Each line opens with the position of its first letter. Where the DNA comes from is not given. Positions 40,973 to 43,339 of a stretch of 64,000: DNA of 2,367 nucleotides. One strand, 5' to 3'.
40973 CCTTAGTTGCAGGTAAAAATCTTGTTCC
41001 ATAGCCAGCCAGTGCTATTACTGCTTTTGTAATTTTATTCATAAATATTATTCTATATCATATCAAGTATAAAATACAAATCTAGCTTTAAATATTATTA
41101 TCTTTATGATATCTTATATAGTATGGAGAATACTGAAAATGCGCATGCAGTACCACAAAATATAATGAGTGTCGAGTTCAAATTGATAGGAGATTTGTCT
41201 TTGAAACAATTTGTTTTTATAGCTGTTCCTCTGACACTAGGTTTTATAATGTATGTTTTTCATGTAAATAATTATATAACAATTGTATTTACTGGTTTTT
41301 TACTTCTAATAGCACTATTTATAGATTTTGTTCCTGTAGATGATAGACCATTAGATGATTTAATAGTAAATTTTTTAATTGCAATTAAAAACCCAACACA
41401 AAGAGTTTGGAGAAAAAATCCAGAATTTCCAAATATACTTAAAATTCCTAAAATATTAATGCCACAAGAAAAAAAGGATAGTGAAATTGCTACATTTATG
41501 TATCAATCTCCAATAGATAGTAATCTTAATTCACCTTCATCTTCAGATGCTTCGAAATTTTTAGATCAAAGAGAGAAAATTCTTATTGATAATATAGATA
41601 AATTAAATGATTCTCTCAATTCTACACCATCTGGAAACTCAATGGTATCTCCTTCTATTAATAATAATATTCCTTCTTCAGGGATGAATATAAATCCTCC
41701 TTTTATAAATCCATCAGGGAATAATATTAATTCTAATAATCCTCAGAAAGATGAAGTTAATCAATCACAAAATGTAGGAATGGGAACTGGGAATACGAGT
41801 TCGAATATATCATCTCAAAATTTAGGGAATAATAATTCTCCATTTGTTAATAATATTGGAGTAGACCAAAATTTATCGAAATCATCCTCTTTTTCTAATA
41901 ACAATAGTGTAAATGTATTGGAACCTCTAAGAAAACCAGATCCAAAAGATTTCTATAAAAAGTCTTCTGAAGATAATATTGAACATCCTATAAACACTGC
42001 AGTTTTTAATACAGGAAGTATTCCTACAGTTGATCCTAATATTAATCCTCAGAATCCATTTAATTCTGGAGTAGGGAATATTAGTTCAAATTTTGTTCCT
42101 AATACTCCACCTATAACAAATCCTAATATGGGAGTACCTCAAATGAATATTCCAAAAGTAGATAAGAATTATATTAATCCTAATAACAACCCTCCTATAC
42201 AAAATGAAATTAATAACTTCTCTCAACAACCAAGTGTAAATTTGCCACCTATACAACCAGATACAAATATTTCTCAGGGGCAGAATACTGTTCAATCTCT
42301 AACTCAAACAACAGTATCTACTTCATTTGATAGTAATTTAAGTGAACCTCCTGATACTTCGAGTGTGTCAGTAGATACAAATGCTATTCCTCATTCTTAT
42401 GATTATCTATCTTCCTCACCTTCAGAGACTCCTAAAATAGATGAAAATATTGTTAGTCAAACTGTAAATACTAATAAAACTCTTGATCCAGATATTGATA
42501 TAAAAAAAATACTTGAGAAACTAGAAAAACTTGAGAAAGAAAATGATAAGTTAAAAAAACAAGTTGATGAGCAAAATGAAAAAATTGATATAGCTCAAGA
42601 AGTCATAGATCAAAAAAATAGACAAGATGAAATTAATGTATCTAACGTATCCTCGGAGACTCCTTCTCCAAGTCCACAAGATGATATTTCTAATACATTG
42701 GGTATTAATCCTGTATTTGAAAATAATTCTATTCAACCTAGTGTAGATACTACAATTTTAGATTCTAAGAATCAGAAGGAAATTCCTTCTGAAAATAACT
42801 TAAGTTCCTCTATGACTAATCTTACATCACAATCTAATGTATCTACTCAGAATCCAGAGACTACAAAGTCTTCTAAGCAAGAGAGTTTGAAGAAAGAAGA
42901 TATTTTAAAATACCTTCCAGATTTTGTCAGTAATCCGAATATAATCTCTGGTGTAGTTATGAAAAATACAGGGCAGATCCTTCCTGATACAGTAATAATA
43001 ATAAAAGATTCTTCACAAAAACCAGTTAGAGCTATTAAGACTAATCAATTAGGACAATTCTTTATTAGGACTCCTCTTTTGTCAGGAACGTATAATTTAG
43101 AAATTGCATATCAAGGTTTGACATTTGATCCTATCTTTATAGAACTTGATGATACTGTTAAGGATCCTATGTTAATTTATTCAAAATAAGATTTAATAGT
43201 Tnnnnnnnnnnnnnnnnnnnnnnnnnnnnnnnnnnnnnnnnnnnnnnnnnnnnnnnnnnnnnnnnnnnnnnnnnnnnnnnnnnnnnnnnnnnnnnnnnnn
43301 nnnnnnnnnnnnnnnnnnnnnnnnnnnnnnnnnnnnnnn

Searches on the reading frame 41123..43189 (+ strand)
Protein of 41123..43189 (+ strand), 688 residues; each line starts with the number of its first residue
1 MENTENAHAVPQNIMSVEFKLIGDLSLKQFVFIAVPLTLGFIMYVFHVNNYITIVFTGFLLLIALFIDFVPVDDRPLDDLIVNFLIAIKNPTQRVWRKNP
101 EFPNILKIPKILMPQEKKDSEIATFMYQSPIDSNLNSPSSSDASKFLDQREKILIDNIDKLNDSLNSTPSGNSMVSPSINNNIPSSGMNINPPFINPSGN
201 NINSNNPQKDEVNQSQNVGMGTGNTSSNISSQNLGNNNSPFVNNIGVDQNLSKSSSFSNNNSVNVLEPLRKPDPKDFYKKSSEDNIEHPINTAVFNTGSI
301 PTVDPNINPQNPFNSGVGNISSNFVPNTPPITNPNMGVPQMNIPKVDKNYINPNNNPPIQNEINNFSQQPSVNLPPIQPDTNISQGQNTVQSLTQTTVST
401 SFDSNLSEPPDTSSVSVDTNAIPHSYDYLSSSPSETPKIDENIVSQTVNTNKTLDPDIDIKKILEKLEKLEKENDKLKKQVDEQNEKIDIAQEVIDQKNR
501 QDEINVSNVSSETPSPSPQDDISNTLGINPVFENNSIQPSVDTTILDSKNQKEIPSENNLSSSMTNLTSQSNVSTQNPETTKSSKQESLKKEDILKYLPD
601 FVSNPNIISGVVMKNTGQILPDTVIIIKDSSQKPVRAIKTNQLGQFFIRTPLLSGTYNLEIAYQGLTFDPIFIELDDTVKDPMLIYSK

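Call 3: search_protein_families(library=pfam, proteins=[window:41123-43189:+], max_evalue=0.1)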
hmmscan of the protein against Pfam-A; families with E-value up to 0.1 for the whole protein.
window:41123-43189:+ (688 aa): 5 families
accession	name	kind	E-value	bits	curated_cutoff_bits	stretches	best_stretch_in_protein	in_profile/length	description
PF13620.12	CarboxypepD_reg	-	1.1e-05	26.1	32.3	1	608-665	2-58/82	Carboxypeptidase regulatory-like domain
PF12666.12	PrgI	-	0.00021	22.2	27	1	10-85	2-79/91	PrgI family protein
PF05622.17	HOOK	-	0.0026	17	35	1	441-502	245-307/514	HOOK protein coiled-coil region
PF09430.16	EMC7_beta-sandw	-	0.0064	17.1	26.6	1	618-678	5-62/122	ER membrane protein complex subunit 7, beta-sandwich domain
PF14362.11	DUF4407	-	0.011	15.5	31.3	1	438-599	108-253/297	Domain of unknown function (DUF4407)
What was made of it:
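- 41123..43189 (+): First gene of the cassette: a VirB3/PrgI-like membrane anchor of 688 aa. It has two N-terminal TM segments (about residues 27-74), then a roughly 480-aa N/S/P-rich low-complexity spacer that includes a coiled-coil stretch, then a C-terminal CarboxypepD_reg-like beta-sandwich. Pfam PrgI E 2e-4 (residues 10-85) and CarboxypepD_reg E 1e-5 (residues 608-665), both below the gathering score (call 3).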

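Call 4: search_protein_families(library=ncbifam, proteins=[window:41123-43189:+], max_evalue=0.1)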
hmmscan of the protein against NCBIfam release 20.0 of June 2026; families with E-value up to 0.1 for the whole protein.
window:41123-43189:+ (688 aa): 2 families
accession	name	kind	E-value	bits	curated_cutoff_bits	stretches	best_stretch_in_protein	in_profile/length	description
NF053525.1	thylo_ssr2422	subfamily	0.012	16.1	38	1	453-493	13-51/77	ssr2422 family thylakoid membrane protein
NF010725.0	PRK14127.1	equivalog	0.016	15.6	91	1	461-508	42-88/111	cell division regulator GpsB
